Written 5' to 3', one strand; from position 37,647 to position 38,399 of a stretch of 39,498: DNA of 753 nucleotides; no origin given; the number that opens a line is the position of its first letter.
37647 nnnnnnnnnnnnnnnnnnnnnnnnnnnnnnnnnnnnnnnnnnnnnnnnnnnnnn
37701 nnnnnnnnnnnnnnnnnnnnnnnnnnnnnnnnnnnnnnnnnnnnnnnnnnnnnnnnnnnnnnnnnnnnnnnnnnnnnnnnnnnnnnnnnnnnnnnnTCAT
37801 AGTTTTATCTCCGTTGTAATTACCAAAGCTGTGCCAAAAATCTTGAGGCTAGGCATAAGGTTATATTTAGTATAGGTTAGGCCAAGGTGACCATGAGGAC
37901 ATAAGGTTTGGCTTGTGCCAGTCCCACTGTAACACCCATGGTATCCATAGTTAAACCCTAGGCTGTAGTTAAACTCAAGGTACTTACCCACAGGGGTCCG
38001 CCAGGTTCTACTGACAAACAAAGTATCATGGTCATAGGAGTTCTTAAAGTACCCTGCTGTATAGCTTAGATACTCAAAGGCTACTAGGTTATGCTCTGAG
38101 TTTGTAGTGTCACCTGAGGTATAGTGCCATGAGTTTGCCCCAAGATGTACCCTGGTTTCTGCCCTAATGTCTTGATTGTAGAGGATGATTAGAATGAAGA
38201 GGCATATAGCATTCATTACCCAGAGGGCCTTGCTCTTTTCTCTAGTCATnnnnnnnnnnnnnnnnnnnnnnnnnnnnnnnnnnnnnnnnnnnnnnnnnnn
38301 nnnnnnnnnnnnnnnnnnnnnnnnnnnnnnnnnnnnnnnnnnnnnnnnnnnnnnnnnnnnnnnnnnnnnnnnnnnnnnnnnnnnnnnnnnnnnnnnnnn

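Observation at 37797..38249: Phage-encoded PagP-like outer-membrane beta-barrel in the DNA-metabolism region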

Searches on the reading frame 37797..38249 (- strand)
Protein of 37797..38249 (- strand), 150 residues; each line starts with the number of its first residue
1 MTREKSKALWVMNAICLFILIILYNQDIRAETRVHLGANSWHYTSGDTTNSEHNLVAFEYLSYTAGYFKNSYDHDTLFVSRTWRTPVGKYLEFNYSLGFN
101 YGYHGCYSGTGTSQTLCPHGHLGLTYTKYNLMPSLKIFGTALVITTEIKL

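Call 3: search_protein_families(library=pfam, proteins=[window:37797-38249:-], max_evalue=10)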
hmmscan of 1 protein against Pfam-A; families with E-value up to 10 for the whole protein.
window:37797-38249:- (150 aa): 0 families

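Call 4: search_protein_families(library=phrogs, proteins=[window:37797-38249:-], max_evalue=10)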
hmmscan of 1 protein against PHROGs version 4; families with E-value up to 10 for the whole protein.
window:37797-38249:- (150 aa): 2 families
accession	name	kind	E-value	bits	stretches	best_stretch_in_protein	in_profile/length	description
phrog_3600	-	moron, auxiliary metabolic gene and host takeover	6.2e-14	52.8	1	16-149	171-308/315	antimicrobial peptide resistance and lipid A acylation protein PagP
phrog_6770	-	unknown function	0.051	14.8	1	89-106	31-48/56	-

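Call 5: search_protein_families(library=ncbifam, proteins=[window:37797-38249:-], max_evalue=10)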
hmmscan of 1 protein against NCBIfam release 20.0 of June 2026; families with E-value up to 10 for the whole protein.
window:37797-38249:- (150 aa): 0 families

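Call 6: search_solved_structures(query=window:37797-38249:-, max_evalue=10, show_alignments=3)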
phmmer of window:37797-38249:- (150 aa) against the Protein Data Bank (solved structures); distinct sequences matched with E-value up to 10: 5.
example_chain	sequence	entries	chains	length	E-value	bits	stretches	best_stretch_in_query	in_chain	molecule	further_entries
3vue_A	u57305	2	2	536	0.27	14.2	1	66-97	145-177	Granule-bound starch synthase 1, chloroplastic/amyloplastic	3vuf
3s8r_A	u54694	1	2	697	0.76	12.7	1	36-121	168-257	Glutaryl-7-aminocephalosporanic-acid acylase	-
1keh_A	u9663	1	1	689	0.77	12.7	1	36-121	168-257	precursor of cephalosporin acylase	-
4e56_A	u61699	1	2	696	0.83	12.6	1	35-121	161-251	Cephalosporin acylase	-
4e57_A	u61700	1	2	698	1.1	12.2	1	36-121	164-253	Cephalosporin acylase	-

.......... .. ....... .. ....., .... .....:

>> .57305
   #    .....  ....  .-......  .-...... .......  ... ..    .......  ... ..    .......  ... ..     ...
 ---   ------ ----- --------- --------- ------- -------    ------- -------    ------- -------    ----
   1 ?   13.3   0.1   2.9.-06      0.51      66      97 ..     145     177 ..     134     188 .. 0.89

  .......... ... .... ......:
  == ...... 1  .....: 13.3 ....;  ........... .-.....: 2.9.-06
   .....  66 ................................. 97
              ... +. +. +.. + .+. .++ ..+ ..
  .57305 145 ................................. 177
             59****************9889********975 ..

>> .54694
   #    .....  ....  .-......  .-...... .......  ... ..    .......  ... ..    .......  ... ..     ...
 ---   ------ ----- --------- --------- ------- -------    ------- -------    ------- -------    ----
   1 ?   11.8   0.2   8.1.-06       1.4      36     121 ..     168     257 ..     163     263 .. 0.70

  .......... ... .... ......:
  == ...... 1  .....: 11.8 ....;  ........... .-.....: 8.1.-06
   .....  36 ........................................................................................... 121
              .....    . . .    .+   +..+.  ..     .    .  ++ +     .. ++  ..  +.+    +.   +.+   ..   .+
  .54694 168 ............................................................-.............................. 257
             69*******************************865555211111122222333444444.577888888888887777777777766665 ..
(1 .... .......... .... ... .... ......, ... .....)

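Call 8: search_dna_similar(query=window:37797-38249:-, collection=phages, mode=protein, max_rows=40, max_evalue=0.001)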
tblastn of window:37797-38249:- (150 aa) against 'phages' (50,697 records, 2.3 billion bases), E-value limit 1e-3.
Records with a match: 2; places in all: 2; records where one place covers at least 80% of the query: 1.
Best place of each record, by identity: <60% 2.
By first word of the organism name: Salicola 1; Vibrio 1.
By host as written in the record: Salicola sp. PV4 1; Vibrio coralliilyticus RE98 1.
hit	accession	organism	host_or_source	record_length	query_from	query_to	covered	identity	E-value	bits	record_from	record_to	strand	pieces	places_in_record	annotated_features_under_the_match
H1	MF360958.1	Salicola phage SCTP-2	Salicola sp. PV4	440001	26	150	83%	33.6%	2e-18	86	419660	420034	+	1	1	519: hypothetical protein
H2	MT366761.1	Vibrio phage vB_VcorM_GR11A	Vibrio coralliilyticus RE98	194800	28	105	52%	36.7%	8e-4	44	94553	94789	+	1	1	hypothetical protein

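Call 10: find_homologous_proteins(query=window:37797-38249:-, max_evalue=0.001)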
Query window:37797-38249:- (150 aa): 2 proteins with E <= 0.001 among 6 candidates.
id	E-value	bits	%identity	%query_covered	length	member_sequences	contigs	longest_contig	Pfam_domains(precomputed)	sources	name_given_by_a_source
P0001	2.2e-98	344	100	100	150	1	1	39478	-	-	-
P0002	2.5e-52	195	60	91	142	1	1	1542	-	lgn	-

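Call 15: get_annotated_region(hit=H1, flank=4000)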
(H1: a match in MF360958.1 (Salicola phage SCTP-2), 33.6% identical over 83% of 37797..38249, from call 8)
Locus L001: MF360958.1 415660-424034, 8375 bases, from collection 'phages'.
description: Salicola phage SCTP-2, complete genome.
organism: Salicola phage SCTP-2 (NCBI taxid 2015814)
taxonomy: Viruses; Duplodnaviria; Heunggongvirae; Uroviricota; Caudoviricetes
host: Salicola sp. PV4; source: solar saltern; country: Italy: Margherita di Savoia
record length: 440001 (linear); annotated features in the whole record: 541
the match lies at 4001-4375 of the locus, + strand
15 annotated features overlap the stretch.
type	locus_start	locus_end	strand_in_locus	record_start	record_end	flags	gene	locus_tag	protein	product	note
CDS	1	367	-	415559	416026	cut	513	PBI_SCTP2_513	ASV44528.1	hypothetical protein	-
CDS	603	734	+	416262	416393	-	514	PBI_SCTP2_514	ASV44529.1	hypothetical protein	-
CDS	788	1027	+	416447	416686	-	515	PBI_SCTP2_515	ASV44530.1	hypothetical protein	-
CDS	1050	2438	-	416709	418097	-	516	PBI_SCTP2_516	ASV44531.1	hypothetical protein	-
CDS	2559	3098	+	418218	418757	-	517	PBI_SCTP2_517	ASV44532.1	hypothetical protein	-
CDS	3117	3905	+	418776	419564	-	518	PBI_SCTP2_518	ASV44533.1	hypothetical protein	-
CDS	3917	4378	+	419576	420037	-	519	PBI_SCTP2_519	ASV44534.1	hypothetical protein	-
CDS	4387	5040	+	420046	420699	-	520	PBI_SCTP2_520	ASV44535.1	hypothetical protein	-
CDS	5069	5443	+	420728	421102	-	521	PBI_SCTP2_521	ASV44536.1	hypothetical protein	-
CDS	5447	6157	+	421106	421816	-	522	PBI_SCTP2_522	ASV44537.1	hypothetical protein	-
CDS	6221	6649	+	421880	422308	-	523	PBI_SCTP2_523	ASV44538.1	hypothetical protein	-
CDS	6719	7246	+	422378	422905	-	524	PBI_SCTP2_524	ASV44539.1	hypothetical protein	-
CDS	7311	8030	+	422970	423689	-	525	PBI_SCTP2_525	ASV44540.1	hypothetical protein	-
CDS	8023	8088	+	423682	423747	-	526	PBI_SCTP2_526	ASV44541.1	hypothetical protein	-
CDS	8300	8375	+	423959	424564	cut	527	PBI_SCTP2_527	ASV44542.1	hypothetical protein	-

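Call 17: search_protein_representatives(alignment_id=A1)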
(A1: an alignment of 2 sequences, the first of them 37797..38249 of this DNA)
Query: 2 sequences, 151 profile positions. Proteins with E-value up to 0.001 (for the whole library): 316; up to 1e-10: 113; up to 1e-30: 1. The best 150 are listed.
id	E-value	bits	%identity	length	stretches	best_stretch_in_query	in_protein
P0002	2.8e-85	299.9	-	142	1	13-151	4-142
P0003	1.4e-28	115.8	-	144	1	19-149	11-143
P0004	1.1e-27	112.9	-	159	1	45-149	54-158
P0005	7.5e-27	110.2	-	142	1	18-149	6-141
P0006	1.5e-24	102.7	-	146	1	15-149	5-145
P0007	4.5e-24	101.2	-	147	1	18-148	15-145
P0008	1.4e-23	99.6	-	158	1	14-148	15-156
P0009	1.7e-23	99.3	-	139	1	16-148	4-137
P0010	1.2e-22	96.5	-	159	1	15-147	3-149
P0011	3.2e-22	95.1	-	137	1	21-148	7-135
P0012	3.4e-22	95.1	-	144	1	14-147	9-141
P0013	3.5e-22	95.0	-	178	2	49-148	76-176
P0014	3.2e-21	91.9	-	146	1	19-149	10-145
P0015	6.3e-21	90.9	-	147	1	27-142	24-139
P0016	1.4e-20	89.8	-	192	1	14-144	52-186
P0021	1.5e-18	83.3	-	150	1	8-149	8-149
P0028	1.7e-17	79.8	-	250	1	15-143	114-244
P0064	2.6e-14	69.5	-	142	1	17-142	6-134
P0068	6.2e-14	68.2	-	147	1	16-145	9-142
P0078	2.6e-13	66.2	-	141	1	14-151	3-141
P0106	4.7e-11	58.9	-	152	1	17-149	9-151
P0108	5.8e-11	58.6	-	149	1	16-146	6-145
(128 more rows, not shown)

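Call 19: search_protein_families(library=pfam, alignment_id=A2, max_evalue=0.01)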
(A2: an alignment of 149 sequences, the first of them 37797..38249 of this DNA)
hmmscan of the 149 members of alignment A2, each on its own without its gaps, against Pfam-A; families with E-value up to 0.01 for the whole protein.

A. member 1, window:37797-38249:- (150 aa): 0 families

B. families by the number of members that match (of 149 scanned): 2 families
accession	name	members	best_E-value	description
PF07017.17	PagP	1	0.0015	Antimicrobial peptide resistance and lipid A acylation protein PagP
PF25079.1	COB_C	1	0.0045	COBRA family C-terminal domain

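Call 20: predict_structure(alignment_id=A1)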
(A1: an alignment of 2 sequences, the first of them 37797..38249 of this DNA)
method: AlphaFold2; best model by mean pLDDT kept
length: 150 residues; sequences in the alignment: 2
mean_pLDDT: 50.7   pTM: 0.45
mean pLDDT of the five models: 50.7, 46.8, 44.1, 44.1, 43.9
residues with pLDDT >= 90: 0; 70-90: 4; 50-70: 78; < 50: 68
segments of 3 or more residues with pLDDT < 50: 26-32, 38-53, 111-114, 119-150
pLDDT, mean of each block of 10 residues (from residue 1): 54 60 51 49 36 57 67 60 63 57 53 50 40 35 31
secondary structure, 60 per line:
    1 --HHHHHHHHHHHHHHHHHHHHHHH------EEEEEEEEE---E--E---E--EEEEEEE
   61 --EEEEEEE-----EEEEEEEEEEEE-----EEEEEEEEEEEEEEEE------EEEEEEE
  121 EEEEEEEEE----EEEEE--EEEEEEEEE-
elements in order: H3-25 E32-40 E54-60 E63-69 E75-86 E92-107 E114-129 E134-138 E141-149

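Call 22: search_solved_structures(query=A2, max_evalue=10, show_alignments=3)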
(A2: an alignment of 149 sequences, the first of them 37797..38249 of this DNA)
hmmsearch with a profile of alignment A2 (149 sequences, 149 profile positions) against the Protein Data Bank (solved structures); distinct sequences matched with E-value up to 10: 2.
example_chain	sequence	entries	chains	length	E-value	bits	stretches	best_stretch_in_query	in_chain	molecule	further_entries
6fkm_A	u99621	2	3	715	0.72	12.8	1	45-119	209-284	Plexin A, isoform A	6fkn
1zuj_A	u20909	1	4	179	1.5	11.8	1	37-95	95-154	hypothetical protein Llacc01001955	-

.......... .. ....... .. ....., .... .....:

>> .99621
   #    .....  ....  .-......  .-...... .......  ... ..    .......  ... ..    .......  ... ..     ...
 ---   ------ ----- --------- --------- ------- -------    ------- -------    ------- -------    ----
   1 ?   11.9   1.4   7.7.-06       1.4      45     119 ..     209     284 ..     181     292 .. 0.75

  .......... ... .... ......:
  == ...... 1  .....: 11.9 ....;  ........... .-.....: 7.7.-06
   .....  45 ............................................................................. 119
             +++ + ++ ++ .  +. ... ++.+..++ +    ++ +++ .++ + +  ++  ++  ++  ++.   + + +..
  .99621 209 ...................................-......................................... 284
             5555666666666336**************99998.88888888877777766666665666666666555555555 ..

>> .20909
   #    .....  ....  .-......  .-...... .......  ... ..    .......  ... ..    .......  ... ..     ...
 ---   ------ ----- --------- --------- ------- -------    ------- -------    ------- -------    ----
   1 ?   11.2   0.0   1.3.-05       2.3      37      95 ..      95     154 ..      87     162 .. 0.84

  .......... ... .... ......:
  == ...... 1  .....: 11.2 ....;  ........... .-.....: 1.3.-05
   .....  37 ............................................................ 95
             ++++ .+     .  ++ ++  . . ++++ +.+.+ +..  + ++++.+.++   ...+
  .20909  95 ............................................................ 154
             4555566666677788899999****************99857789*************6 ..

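Call 23: find_homologous_proteins(query=A2, max_evalue=0.001)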
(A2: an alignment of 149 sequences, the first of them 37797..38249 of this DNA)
Query A2 (149 sequences) (150 aa, profile of the alignment): 9 proteins with E <= 0.001 among 3868 candidates.
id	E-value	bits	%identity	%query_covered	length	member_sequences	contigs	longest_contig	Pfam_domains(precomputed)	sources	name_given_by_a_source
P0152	9.2e-46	173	40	66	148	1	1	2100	-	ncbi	-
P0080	1.9e-44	169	35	65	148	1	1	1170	-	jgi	-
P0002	6.1e-43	164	60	91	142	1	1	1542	-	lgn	-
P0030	9.1e-43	164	36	77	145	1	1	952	-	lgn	-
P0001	2.5e-40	156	100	100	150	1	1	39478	-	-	-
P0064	6.7e-37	144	28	76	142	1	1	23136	-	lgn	-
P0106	6.2e-31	125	23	97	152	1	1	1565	-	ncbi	-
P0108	1.5e-30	124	26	89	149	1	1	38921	-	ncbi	-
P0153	9.7e-30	121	26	86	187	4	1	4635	-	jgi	jgi:hypothetical protein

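Call 24: find_encoding_contigs(protein=P0108, flank=10000, max_places=3)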
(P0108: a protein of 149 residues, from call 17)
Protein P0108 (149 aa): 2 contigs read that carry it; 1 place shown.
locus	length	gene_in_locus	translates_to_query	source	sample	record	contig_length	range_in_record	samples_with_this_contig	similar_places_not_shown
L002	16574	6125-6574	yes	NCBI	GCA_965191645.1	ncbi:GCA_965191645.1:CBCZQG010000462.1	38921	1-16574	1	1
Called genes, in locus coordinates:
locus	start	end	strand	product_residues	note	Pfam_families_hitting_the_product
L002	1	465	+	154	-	?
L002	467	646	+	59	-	-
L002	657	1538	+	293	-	PF03837:RecT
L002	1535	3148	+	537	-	PF09588:YqaJ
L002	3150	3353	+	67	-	-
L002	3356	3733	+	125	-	-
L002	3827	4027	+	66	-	-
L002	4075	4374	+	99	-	-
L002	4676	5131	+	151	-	-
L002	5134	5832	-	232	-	PF00589:Phage_integrase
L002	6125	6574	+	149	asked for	-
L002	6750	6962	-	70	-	-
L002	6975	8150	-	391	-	-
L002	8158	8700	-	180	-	PF11041:Phage_Wedge1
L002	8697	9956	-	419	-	-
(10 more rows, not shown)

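Call 25: find_encoding_contigs(protein=P0064, flank=10000, max_places=3)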
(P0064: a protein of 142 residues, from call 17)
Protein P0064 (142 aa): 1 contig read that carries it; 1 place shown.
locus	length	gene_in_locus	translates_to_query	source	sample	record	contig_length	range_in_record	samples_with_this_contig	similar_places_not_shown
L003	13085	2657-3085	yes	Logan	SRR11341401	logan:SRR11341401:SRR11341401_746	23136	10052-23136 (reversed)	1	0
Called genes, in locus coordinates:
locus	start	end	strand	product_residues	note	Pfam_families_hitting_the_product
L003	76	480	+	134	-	-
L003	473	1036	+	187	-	PF00929:RNase_T, PF16473:Rv2179c-like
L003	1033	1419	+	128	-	PF06094:GGACT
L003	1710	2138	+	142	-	-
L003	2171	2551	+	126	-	-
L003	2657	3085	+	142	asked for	-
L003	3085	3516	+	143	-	-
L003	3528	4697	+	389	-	PF13481:AAA_25 (faint), PF03796:DnaB_C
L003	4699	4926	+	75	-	-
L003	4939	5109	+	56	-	-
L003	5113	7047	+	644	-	PF00476:DNA_pol_A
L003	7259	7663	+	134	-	PF07659:DUF1599 (faint)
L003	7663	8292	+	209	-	-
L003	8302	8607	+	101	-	-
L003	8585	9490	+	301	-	-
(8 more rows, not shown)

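Call 33: predict_structure(alignment_id=A2)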
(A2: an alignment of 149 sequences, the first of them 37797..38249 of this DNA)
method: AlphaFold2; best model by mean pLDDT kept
length: 150 residues; sequences in the alignment: 149
mean_pLDDT: 93.2   pTM: 0.77
mean pLDDT of the five models: 93.2, 93.1, 92.8, 92.5, 92.0
residues with pLDDT >= 90: 115; 70-90: 29; 50-70: 6; < 50: 0
segments of 3 or more residues with pLDDT < 50: none
pLDDT, mean of each block of 10 residues (from residue 1): 76 90 74 97 88 98 98 98 98 99 93 97 98 97 98
secondary structure, 60 per line:
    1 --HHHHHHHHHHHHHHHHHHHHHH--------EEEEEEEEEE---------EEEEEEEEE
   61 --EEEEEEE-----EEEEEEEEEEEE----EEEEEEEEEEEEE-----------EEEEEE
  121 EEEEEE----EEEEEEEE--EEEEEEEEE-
elements in order: H3-24 E33-42 E52-60 E63-69 E75-86 E91-103 E115-126 E131-138 E141-149

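Call 36: fold_search(model_id=the predicted structure, library=pdb)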
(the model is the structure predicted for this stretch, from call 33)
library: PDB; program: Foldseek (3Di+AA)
matches with E <= 10: 985; with E <= 0.001: 1
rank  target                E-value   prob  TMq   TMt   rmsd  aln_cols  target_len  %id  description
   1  2ge4_MODEL_1_A        1.7e-04  1.00  0.50  0.43   8.6       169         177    9  High-resolution solution structure of outer membrane protein A transmembrane domain (released 2006-04-11)
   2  3gp6                  1.4e-03  1.00  0.42  0.41   9.5       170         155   12  Crystal structure of PagP in SDS/MPD (released 2010-06-23)
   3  2jmm_MODEL_1_A        1.5e-03  1.00  0.58  0.56   6.1       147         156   12  NMR solution structure of a minimal transmembrane beta-barrel platform protein (released 2007-07-03)
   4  1qjp                  3.0e-03  1.00  0.52  0.56   6.2       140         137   12  HIGH RESOLUTION STRUCTURE OF THE OUTER MEMBRANE PROTEIN A (OMPA) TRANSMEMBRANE DOMAIN (released 2000-06-30)
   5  2n2l_MODEL_1_A        3.4e-03  1.00  0.46  0.44   7.8       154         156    9  NMR structure of yersinia pestis ail (attachment invasion locus) in decylphosphocholine micelles calculated wi (released 2015-07-22)
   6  6x9z                  6.5e-03  1.00  0.61  0.75   2.5       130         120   17  De novo design of transmembrane beta-barrels (released 2021-02-17)
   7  2mnh_MODEL_1_A        6.8e-03  0.99  0.36  0.36  13.1       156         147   10  Refined structure of outer membrane protein x in nanodisc by measuring residual dipolar couplings (released 2015-03-18)
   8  1thq                  1.1e-02  1.00  0.44  0.44   7.0       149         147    9  Crystal Structure of Outer Membrane Enzyme PagP (released 2004-08-10)
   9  6x1k_MODEL_1_A        1.3e-02  1.00  0.52  0.61   4.4       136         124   16  Solution NMR structure of de novo designed TMB2.3 (released 2021-02-17)
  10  1mm4_MODEL_1_A        1.4e-02  0.98  0.36  0.32  10.5       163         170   12  Solution NMR structure of the outer membrane enzyme PagP in DPC micelles (released 2002-09-13)
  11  1g90_MODEL_1_A        1.8e-02  1.00  0.51  0.45   6.6       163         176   11  NMR Solution Structure of Outer Membrane Protein A Transmembrane Domain: 10 conformers (released 2001-04-21)
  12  9a2m_MODEL_1_A        3.1e-02  0.99  0.40  0.19  13.8       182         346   11  Model of E. coli OmpA by in-cell photo-crosslinking MS and deep learning (released 2023-02-24)
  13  2byo                  3.1e-02  0.82  0.27  0.23  10.0       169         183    6  Crystal structure of Mycobacterium tuberculosis lipoprotein LppX (Rv2945c) (released 2006-03-22)
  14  4rlc                  3.3e-02  1.00  0.51  0.56   5.3       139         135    8  Crystal structure of the N-terminal beta-barrel domain of Pseudomonas aeruginosa OprF (released 2015-04-22)
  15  2f1t_A                3.8e-02  1.00  0.46  0.39   8.1       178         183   11  Outer membrane protein OmpW (released 2006-01-24)
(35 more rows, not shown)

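Call 39: fold_search(model_id=the predicted structure, library=viral)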
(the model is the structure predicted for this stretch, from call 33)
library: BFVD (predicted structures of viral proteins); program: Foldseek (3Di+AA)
matches with E <= 10: 573; with E <= 0.001: 24
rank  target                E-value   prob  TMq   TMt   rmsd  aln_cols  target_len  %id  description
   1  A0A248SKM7            9.4e-15  1.00  0.80  0.78   5.0       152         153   30  (no name in the UniProt tables at hand)
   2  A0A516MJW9            3.0e-14  1.00  0.78  0.79  10.9       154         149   28  (no name in the UniProt tables at hand)
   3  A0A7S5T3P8            3.3e-10  1.00  0.73  0.78   2.6       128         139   28  (no name in the UniProt tables at hand)
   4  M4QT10                1.3e-09  1.00  0.74  0.81   4.6       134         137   26  (no name in the UniProt tables at hand)
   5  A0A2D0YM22            2.1e-09  1.00  0.71  0.71  10.1       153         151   19  Uncharacterized protein [Vibrio phage JSF10]
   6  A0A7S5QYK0            2.5e-09  1.00  0.70  0.74   8.8       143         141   20  (no name in the UniProt tables at hand)
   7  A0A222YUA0            1.1e-08  1.00  0.70  0.67   9.3       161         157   22  (no name in the UniProt tables at hand)
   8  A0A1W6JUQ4            2.2e-08  1.00  0.71  0.51   9.8       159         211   19  Uncharacterized protein [Vibrio phage pVco-5]
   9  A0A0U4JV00            1.1e-07  1.00  0.62  0.66   7.8       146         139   15  (no name in the UniProt tables at hand)
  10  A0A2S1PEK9            1.3e-07  1.00  0.71  0.70   5.2       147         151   16  Uncharacterized protein [Aeromonas phage 50AhydR13PP]
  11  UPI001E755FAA         2.1e-07  1.00  0.66  0.68   4.1       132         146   19  (no name look-up for this kind of identifier)
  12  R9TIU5                3.2e-07  1.00  0.64  0.56   5.5       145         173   18  Outer membrane protein beta-barrel domain-containing protein [Vibrio phage nt-1]
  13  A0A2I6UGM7            6.7e-07  1.00  0.74  0.71   4.1       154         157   18  Uncharacterized protein [Salinibacter phage M8CRM-1]
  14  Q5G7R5                1.0e-06  1.00  0.69  0.90   2.8       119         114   13  (no name in the UniProt tables at hand)
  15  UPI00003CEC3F         4.8e-06  1.00  0.57  0.60   4.6       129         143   20  (no name look-up for this kind of identifier)
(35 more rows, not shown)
